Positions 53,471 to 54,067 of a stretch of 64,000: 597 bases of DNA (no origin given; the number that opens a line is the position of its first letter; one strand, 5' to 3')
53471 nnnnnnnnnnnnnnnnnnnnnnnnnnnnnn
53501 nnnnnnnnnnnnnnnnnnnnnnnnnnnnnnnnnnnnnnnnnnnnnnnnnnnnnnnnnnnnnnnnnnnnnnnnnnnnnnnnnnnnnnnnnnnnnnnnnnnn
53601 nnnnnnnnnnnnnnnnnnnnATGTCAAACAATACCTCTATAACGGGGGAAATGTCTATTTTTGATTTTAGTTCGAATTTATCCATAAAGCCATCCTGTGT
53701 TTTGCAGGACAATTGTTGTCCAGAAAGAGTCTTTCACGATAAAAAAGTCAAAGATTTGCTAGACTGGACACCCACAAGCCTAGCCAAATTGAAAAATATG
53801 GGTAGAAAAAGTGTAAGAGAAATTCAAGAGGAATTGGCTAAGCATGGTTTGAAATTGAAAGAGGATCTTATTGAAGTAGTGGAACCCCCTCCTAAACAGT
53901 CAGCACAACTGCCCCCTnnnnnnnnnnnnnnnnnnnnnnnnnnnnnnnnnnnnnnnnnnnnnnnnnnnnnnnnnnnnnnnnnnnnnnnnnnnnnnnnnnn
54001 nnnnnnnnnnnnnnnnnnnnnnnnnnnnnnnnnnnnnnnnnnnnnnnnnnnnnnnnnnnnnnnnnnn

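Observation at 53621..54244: Protein carrying an RNAP alpha-CTD-like module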

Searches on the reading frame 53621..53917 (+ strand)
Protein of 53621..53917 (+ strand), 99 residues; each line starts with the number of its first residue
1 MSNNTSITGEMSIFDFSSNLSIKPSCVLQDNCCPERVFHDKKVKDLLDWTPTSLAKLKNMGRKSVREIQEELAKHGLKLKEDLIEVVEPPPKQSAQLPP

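Call 32: find_homologous_proteins(query=window:53621-53917:+, max_evalue=10)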
Query seq(99 aa): 1 candidates shared short words with the query, none scored E <= 10.

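Call 56: search_protein_families(library=pfam, proteins=[window:53621-53899:+], max_evalue=10)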
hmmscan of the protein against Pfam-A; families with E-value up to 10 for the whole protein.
seq(93 aa): 5 families
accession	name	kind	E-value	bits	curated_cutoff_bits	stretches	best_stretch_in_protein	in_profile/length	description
PF03118.21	RNA_pol_A_CTD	-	1.2e-07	31.8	23.8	1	41-73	34-66/67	Bacterial RNA polymerase, alpha chain C terminal domain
PF14520.12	HHH_5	-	0.0049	17.8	27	1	42-74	25-57/57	Helix-hairpin-helix domain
PF02037.33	SAP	-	0.043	13.9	23.9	1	64-85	6-30/37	SAP domain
PF14294.11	DUF4372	-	0.065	13.9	25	1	36-80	24-69/74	Domain of unknown function (DUF4372)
PF07354.18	Sp38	-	0.17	12.3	23.1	1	4-49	49-94/100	Zona-pellucida-binding protein (Sp38) N-terminal Ig domain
